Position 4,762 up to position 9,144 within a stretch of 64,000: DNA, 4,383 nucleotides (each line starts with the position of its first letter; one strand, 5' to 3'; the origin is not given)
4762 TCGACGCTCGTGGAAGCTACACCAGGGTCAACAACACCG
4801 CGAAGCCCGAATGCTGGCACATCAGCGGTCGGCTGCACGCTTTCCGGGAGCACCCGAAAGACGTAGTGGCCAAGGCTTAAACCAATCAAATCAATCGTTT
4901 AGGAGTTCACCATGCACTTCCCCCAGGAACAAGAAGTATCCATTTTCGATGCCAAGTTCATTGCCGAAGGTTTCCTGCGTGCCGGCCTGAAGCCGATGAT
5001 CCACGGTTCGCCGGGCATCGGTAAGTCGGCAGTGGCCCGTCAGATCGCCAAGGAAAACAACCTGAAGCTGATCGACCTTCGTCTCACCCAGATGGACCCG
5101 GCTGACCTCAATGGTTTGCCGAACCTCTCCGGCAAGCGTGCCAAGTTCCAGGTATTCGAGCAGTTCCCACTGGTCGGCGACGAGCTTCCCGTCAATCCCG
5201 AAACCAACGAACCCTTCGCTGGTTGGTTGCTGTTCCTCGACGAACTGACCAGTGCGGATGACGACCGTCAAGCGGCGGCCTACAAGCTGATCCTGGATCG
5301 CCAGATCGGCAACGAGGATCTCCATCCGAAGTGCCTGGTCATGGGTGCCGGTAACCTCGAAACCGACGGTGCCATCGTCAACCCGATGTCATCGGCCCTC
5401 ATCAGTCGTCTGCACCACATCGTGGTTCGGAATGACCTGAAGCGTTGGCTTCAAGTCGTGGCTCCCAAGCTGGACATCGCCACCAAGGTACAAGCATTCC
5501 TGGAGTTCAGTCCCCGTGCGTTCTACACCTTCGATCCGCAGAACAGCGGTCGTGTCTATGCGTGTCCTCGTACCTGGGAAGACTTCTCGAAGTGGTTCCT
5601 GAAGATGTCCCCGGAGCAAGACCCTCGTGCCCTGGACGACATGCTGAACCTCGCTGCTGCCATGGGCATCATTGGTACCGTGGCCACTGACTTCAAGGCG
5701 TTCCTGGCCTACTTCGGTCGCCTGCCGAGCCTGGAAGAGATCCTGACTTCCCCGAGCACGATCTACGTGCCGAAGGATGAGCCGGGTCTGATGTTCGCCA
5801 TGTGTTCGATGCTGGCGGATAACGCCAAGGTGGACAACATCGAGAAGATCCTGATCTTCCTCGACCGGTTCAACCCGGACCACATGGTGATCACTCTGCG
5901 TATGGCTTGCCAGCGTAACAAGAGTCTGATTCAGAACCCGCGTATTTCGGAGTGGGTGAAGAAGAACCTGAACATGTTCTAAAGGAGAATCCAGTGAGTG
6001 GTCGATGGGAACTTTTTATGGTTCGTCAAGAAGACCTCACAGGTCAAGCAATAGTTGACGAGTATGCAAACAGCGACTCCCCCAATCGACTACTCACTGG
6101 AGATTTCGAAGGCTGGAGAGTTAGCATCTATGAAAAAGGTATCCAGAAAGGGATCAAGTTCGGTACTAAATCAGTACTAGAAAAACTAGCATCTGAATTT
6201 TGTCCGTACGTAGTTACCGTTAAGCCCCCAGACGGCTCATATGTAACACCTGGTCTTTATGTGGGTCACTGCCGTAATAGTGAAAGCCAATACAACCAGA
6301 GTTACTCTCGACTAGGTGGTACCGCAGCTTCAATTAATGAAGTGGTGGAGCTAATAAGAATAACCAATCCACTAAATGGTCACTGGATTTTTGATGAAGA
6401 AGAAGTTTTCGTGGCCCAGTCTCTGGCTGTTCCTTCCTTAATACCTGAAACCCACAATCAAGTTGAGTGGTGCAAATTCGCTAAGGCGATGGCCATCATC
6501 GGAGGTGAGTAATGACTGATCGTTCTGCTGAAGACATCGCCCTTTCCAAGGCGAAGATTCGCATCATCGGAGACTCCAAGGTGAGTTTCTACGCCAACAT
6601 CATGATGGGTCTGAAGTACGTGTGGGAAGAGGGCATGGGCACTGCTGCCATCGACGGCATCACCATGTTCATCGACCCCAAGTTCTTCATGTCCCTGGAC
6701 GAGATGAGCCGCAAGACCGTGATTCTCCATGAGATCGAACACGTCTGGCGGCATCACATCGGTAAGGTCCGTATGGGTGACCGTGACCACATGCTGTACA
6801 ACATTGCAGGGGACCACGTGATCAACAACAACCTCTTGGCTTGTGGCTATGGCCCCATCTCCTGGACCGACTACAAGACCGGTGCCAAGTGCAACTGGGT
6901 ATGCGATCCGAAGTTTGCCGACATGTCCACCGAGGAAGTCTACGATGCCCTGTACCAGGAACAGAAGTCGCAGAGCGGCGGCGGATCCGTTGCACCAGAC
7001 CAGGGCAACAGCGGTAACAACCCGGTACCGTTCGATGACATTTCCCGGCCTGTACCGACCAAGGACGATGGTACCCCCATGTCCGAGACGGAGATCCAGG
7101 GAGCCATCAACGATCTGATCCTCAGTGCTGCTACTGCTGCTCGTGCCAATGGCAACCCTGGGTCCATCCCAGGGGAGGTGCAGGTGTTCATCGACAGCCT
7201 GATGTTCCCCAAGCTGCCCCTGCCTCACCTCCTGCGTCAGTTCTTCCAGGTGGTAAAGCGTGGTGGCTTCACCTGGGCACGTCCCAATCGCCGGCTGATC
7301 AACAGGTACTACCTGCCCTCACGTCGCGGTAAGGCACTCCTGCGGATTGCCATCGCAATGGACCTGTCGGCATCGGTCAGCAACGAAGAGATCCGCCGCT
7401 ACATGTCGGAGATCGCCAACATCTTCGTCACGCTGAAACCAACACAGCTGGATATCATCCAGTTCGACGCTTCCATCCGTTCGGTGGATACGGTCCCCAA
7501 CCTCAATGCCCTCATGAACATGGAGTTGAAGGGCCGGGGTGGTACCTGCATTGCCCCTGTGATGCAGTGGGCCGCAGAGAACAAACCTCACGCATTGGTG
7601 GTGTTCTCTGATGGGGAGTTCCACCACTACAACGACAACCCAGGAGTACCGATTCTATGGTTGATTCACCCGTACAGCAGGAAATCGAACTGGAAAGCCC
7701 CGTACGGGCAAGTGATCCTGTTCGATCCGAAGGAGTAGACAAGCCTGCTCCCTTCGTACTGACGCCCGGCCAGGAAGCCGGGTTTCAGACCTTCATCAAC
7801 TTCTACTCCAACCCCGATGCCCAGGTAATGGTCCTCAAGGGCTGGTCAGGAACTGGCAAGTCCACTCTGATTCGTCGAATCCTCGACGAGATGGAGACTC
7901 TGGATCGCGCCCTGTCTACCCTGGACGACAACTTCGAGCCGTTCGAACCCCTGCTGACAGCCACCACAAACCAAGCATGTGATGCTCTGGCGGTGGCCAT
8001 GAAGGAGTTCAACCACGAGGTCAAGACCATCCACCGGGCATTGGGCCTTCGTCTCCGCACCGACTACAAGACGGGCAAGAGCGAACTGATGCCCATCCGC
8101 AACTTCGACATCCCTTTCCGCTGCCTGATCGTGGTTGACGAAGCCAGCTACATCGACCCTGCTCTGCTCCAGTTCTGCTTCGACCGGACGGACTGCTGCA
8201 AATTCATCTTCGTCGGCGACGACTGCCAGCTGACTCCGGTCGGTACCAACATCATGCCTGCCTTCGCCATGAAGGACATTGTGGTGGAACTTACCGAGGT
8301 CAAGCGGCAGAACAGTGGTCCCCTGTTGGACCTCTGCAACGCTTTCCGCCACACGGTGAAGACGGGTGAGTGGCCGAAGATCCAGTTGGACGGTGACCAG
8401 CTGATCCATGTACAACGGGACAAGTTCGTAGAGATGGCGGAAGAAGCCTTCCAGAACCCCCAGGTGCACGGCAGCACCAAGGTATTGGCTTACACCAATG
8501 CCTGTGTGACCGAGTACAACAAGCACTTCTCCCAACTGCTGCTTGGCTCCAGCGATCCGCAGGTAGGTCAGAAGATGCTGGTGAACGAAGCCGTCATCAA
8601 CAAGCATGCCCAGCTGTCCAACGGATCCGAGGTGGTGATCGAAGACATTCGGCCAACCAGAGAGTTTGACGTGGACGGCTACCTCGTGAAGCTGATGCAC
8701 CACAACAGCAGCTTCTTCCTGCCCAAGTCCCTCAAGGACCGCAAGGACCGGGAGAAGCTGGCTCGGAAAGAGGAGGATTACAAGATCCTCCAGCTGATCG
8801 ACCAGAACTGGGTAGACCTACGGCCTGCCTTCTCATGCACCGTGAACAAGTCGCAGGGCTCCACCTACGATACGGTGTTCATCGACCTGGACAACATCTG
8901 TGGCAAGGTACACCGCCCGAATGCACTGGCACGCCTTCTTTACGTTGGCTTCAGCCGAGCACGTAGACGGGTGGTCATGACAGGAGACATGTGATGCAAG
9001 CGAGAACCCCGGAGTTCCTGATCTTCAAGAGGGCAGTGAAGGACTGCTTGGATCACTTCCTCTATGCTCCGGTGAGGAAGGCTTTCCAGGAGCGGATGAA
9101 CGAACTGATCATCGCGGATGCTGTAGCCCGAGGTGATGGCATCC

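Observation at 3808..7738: Cluster of three AAA+ modules in the middle region, including a truncated ClpX/HslU-like ATPase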

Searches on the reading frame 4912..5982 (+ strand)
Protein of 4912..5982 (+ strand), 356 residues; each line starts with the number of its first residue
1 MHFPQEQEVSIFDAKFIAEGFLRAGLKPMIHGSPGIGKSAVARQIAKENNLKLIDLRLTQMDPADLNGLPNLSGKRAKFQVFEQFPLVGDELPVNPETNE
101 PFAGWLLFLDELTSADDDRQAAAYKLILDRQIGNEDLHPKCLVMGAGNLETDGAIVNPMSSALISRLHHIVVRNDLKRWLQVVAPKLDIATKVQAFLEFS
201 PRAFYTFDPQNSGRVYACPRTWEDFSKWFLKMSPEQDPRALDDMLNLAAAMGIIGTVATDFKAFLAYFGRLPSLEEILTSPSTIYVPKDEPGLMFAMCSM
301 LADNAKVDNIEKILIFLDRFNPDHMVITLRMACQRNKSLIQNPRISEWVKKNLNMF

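Call 3: search_protein_families(library=pfam, proteins=[window:4912-5982:+], max_evalue=0.1)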
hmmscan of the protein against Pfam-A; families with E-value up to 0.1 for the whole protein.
window:4912-5982:+ (356 aa): 6 families
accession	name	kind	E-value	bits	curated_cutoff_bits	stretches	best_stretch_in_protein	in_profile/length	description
PF07728.20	AAA_5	-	2.2e-05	24.9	22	1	30-167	4-139/139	AAA domain (dynein-related subfamily)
PF00004.35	AAA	-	4.3e-05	24.4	21.2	1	29-149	2-110/131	ATPase family associated with various cellular activities (AAA)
PF13191.12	AAA_16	-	0.0015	19.5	32.6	1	29-49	28-48/167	AAA ATPase domain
PF05673.19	DUF815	-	0.004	16.8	23.8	1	29-75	57-101/249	Protein of unknown function (DUF815)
PF07726.17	AAA_3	-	0.0098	16.2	27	1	29-86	3-60/131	ATPase family associated with various cellular activities (AAA)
PF13671.12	AAA_33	-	0.046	14.5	27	1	29-54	3-28/143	AAA domain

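Call 4: search_protein_families(library=phrogs, proteins=[window:4912-5982:+], max_evalue=0.01)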
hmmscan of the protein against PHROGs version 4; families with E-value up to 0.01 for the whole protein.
window:4912-5982:+ (356 aa): 6 families
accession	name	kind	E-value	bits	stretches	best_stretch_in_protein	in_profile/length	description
phrog_1297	-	other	4e-129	431.7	1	2-355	2-352/356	ATPase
phrog_16335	-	other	3.2e-52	178.3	1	18-175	19-170/267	ATPase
phrog_21479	-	unknown function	3.4e-15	56.8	1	9-67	10-68/68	-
phrog_249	-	moron, auxiliary metabolic gene and host takeover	0.0013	19.1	1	17-68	121-171/380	porphyrin biosynthesis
phrog_168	-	DNA, RNA and nucleotide metabolism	0.0015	19.3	1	29-165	46-149/314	clamp loader of DNA polymerase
phrog_3757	-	unknown function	0.0018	18.8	1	27-60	128-161/367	-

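Call 5: search_protein_families(library=ncbifam, proteins=[window:4912-5982:+], max_evalue=0.1)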
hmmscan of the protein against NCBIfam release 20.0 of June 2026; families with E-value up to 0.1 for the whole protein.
window:4912-5982:+ (356 aa): 5 families
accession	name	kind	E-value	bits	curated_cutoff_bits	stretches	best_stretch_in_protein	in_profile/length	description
NF042959.1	IteA_antiphage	equivalog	0.00078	18.7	510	1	29-58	129-158/367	anti-phage ATPase IteA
TIGR02173.1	cyt_kin_arch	equivalog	0.0033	17.4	102.1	1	29-54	4-29/169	(d)CMP kinase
NF005994.0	PRK08118.1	equivalog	0.0098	15.9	215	1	29-56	5-32/172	DNA topology modulation protein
NF003226.0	PRK04195.1-1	equivalog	0.031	13.2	588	1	29-58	44-73/405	replication factor C large subunit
NF003229.0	PRK04195.1-5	equivalog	0.099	11.3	280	0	29-56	48-75/413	replication factor C large subunit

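Call 42: search_solved_structures(query=window:4912-5982:+, max_evalue=1)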
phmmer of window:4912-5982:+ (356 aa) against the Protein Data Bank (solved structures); distinct sequences matched with E-value up to 1: 20.
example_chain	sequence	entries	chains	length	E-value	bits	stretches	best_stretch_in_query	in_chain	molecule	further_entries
5vc7_A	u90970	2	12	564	0.0047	19.4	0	21-57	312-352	VCP-like ATPase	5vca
5g4g_A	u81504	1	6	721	0.0085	18.6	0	21-57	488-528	VCP-LIKE ATPASE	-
5g4f_A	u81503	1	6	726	0.0086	18.6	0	21-57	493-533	VCP-LIKE ATPASE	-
9bji_A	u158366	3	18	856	0.27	13.6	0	29-58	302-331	Nuclear valosin-containing protein-like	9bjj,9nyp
2nxv_A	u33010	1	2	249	0.33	13.3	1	284-319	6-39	ATP synthase subunits region ORF 6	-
2qgi_A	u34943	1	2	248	0.38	13.2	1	284-319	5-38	ATP synthase subunits region ORF 6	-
9olo_A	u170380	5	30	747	0.43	13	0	29-51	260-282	Vesicle-fusing ATPase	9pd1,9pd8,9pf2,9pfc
3j94_A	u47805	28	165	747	0.43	13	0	29-51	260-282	Vesicle-fusing ATPase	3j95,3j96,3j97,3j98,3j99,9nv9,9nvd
5w0t_A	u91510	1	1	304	0.47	12.9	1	22-60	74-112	Protein MSP1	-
6mdm_A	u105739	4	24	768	0.47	12.9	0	29-51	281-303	Vesicle-fusing ATPase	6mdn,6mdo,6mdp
9kmd_A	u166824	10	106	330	0.54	12.7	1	22-60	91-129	Outer mitochondrial transmembrane helix translocase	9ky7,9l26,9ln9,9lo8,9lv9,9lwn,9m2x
9lgo_A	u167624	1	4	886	0.6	12.5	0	19-57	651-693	ATPase family gene 2 protein homolog A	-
9l3m_A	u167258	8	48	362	0.62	12.5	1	22-60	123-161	Outer mitochondrial transmembrane helix translocase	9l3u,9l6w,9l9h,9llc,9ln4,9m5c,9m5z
8rhn_K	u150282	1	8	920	0.64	12.4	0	19-57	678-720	ATPase family gene 2 protein homolog A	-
2lb5_A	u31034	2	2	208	0.8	12.1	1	150-225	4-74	Sensor histidine kinase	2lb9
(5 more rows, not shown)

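Call 44: search_protein_families(library=padloc, proteins=[window:4912-5982:+], max_evalue=0.01)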
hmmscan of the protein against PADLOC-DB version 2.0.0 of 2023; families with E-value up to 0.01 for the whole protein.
window:4912-5982:+ (356 aa): 2 families
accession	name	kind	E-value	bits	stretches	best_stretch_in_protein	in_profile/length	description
PDLC02196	IetA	-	0.00018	19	1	29-58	126-155/374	-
PDLC02195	IetA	-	0.0024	15.2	0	27-58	139-170/395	-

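Call 49: search_solved_structures(query=A2, max_evalue=0.1)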
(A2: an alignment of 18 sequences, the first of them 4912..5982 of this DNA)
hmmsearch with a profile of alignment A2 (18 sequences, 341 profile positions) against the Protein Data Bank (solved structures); distinct sequences matched with E-value up to 0.1: 12.
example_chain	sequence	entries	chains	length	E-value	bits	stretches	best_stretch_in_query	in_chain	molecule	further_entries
6or5_A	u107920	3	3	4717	6.6e-09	38.6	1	21-112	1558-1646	Midasin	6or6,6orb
6i27_A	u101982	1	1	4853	2.1e-06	30.4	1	19-112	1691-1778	Midasin,Midasin,Midasin,Midasin,Midasin,Midasin,Midasin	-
6i26_A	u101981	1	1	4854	2.1e-06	30.3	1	19-112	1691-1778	Midasin,Midasin,Midasin,Midasin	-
6hyp_A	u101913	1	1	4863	2.1e-06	30.3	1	19-112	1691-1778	Midasin,Midasin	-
5jcs_s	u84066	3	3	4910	2.2e-06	30.3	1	19-112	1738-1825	Midasin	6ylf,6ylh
2vii_A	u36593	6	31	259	0.01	18.2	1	91-143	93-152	PSP OPERON TRANSCRIPTIONAL ACTIVATOR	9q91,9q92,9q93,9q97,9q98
2c9c_A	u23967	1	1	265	0.011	18.2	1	91-143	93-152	PSP OPERON TRANSCRIPTIONAL ACTIVATOR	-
2bjw_A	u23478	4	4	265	0.011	18.1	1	91-143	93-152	PSP OPERON TRANSCRIPTIONAL ACTIVATOR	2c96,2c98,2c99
9q90_1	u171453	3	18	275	0.012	18.1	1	91-143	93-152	Psp operon transcriptional activator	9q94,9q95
5nss_F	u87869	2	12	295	0.013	17.9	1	91-143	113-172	Psp operon transcriptional activator | Transcription activator PspF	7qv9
2bjv_A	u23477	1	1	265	0.013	17.9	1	91-143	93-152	PSP OPERON TRANSCRIPTIONAL ACTIVATOR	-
4qnm_A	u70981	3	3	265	0.095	15.1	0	91-143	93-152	Psp operon transcriptional activator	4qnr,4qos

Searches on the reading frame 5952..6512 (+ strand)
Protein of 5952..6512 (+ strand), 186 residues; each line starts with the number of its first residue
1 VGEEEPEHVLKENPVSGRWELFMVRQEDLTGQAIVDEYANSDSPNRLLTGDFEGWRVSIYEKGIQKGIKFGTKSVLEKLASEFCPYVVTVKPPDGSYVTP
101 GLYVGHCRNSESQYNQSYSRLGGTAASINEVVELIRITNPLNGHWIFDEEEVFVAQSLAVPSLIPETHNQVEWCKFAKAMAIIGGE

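Call 3: search_protein_families(library=pfam, proteins=[window:5952-6512:+], max_evalue=0.1)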
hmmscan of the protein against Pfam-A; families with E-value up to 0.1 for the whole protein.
window:5952-6512:+ (186 aa): 0 families

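Call 4: search_protein_families(library=phrogs, proteins=[window:5952-6512:+], max_evalue=0.01)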
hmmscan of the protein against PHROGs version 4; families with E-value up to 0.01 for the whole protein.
window:5952-6512:+ (186 aa): 1 family
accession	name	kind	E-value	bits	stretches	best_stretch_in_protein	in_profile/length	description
phrog_14291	-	unknown function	1.7e-121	403.1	1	15-186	1-172/172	-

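Call 5: search_protein_families(library=ncbifam, proteins=[window:5952-6512:+], max_evalue=0.1)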
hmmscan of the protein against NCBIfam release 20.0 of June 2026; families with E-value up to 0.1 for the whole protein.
window:5952-6512:+ (186 aa): 0 families

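Call 44: search_protein_families(library=padloc, proteins=[window:5952-6512:+], max_evalue=0.01)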
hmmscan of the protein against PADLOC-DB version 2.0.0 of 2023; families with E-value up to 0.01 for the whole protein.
window:5952-6512:+ (186 aa): 0 families

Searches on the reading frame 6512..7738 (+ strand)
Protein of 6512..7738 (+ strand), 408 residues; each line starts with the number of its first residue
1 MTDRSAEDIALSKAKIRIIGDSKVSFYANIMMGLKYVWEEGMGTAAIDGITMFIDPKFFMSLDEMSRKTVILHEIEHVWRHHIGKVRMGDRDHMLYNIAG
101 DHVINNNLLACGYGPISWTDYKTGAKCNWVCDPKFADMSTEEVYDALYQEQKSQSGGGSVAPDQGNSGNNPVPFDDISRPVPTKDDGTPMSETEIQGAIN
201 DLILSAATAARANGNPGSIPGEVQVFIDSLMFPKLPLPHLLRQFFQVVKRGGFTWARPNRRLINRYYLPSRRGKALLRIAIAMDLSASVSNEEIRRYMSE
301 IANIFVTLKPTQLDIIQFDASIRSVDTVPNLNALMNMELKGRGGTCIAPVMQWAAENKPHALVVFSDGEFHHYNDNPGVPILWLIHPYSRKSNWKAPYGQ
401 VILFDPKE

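Call 3: search_protein_families(library=pfam, proteins=[window:6512-7738:+], max_evalue=0.1)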
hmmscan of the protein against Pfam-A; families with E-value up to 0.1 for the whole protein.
window:6512-7738:+ (408 aa): 2 families
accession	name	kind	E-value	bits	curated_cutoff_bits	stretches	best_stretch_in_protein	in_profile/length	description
PF13203.12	DUF2201_N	-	2.8e-29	103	23.2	1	13-271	8-270/271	Putative metallopeptidase domain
PF09967.15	DUF2201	-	1.2e-23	84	26.4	1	279-403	1-121/123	VWA-like domain (DUF2201)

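Call 4: search_protein_families(library=phrogs, proteins=[window:6512-7738:+], max_evalue=0.01)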
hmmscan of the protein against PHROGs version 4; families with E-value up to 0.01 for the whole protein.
window:6512-7738:+ (408 aa): 2 families
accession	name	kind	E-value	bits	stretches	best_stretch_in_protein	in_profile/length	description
phrog_1314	-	DNA, RNA and nucleotide metabolism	2.1e-140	469.3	1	2-407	6-393/394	HNH endonuclease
phrog_30358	-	unknown function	5.6e-24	86.2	1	215-402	11-197/204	-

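Call 5: search_protein_families(library=ncbifam, proteins=[window:6512-7738:+], max_evalue=0.1)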
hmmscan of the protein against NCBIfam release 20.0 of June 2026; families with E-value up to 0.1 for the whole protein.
window:6512-7738:+ (408 aa): 1 family
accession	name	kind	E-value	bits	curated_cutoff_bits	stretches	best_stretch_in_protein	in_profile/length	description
NF033114.1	phos_trans_CPT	equivalog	0.086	12.5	250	0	9-79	42-111/171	chloramphenicol phosphotransferase CPT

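Call 44: search_protein_families(library=padloc, proteins=[window:6512-7738:+], max_evalue=0.01)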
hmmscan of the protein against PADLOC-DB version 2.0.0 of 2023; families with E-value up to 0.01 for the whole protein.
window:6512-7738:+ (408 aa): 0 families

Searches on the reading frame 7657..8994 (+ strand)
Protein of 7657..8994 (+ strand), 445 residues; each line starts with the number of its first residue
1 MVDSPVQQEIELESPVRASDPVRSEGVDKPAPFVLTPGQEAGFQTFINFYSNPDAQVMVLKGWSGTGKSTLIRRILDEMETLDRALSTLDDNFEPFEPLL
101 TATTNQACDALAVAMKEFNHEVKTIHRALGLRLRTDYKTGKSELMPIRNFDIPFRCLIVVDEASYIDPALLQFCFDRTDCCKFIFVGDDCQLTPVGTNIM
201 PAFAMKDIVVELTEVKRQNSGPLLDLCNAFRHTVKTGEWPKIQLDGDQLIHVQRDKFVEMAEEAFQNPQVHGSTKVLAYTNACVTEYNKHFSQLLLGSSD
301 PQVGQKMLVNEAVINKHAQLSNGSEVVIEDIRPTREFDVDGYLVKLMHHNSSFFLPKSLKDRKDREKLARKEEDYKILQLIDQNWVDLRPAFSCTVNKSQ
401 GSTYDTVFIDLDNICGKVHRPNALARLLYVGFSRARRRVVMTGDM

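Call 3: search_protein_families(library=pfam, proteins=[window:7657-8994:+], max_evalue=0.1)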
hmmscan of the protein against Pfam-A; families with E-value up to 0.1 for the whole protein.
window:7657-8994:+ (445 aa): 16 families
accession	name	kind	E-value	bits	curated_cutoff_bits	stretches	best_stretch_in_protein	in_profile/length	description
PF13245.12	AAA_19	-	1.2e-14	55.1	25.1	1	55-196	11-133/134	AAA domain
PF13604.12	AAA_30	-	3.4e-14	53.4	27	1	53-231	16-169/191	AAA domain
PF13538.12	UvrD_C_2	-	1.6e-10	41.2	27.4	1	391-441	2-51/52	UvrD-like helicase C-terminal domain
PF01443.25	Viral_helicase1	-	1.7e-09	38.2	21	1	59-198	2-103/228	Viral superfamily 1 RNA helicase core domain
PF13401.12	AAA_22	-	4.5e-08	33.9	27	1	55-188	5-123/130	AAA domain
PF13086.12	AAA_11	-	1.7e-05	25.2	27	0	57-123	19-80/257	AAA domain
PF13191.12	AAA_16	-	0.0012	19.8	32.6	1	53-114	22-85/167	AAA ATPase domain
PF03193.22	RsgA_GTPase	-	0.0023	18.2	30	1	54-82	105-133/174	RsgA GTPase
PF05970.20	PIF1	-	0.0031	17.6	25.9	1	35-80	2-47/223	PIF1-like helicase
PF00931.28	NB-ARC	-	0.0043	16.8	23.5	1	49-84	11-47/248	NB-ARC domain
PF24883.2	NPHP3_N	-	0.0087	16.7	24.8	1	45-85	11-52/164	Nephrocystin 3, N-terminal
PF00005.33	ABC_tran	-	0.014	16.5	25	1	55-80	11-36/137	ABC transporter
PF25199.1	nSTAND_NTPase5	-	0.021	15.1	34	1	51-120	37-107/145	Novel STAND NTPase 5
PF05673.19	DUF815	-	0.029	13.9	23.8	1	48-80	46-78/249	Protein of unknown function (DUF815)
PF05729.18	NACHT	-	0.057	13.7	26.7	0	57-79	2-24/167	NACHT domain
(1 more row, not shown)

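Call 4: search_protein_families(library=phrogs, proteins=[window:7657-8994:+], max_evalue=0.01)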
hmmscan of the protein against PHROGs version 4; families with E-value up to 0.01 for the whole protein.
window:7657-8994:+ (445 aa): 7 families
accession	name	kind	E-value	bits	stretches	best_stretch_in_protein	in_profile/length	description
phrog_325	-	DNA, RNA and nucleotide metabolism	1.4e-127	428.5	1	22-444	458-869/986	Dda-like helicase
phrog_4412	-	DNA, RNA and nucleotide metabolism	4e-26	92.5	2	54-235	344-506/743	exonuclease V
phrog_170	-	other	0.00042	20.8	0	34-72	74-107/323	PhoH-like phosphate starvation-inducible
phrog_14322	-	unknown function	0.00043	20.6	1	44-87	215-258/398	-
phrog_25471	-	unknown function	0.0021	19.1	1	56-191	22-159/162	-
phrog_25411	-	unknown function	0.0027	17.4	0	384-444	534-598/627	-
phrog_2071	-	other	0.0094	16.8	0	48-80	9-42/282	ATPase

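Call 5: search_protein_families(library=ncbifam, proteins=[window:7657-8994:+], max_evalue=0.1)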
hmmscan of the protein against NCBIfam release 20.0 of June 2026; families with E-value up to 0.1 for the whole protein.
window:7657-8994:+ (445 aa): 6 families
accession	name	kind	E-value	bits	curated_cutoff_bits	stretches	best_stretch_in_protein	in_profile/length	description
TIGR01448.2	helicase_RecD2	equivalog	1.6e-25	89.4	500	1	55-444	331-689/713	SF1B family DNA helicase RecD2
TIGR01447.1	recD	equivalog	1.3e-13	50.4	310.15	2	56-197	164-306/597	exodeoxyribonuclease V subunit alpha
NF008127.0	PRK10875.1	equivalog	1.1e-07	30.8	671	1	56-195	172-311/619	exodeoxyribonuclease V subunit alpha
TIGR02768.1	TraA_Ti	equivalog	6.2e-07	28.1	590.45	1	157-412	449-691/751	Ti-type conjugative transfer relaxase TraA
TIGR03263.1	guanyl_kin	equivalog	0.013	15.2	160.45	1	56-87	2-33/180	guanylate kinase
NF008338.0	PRK11124.1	equivalog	0.057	12.9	369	0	52-83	25-55/242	arginine ABC transporter ATP-binding protein ArtP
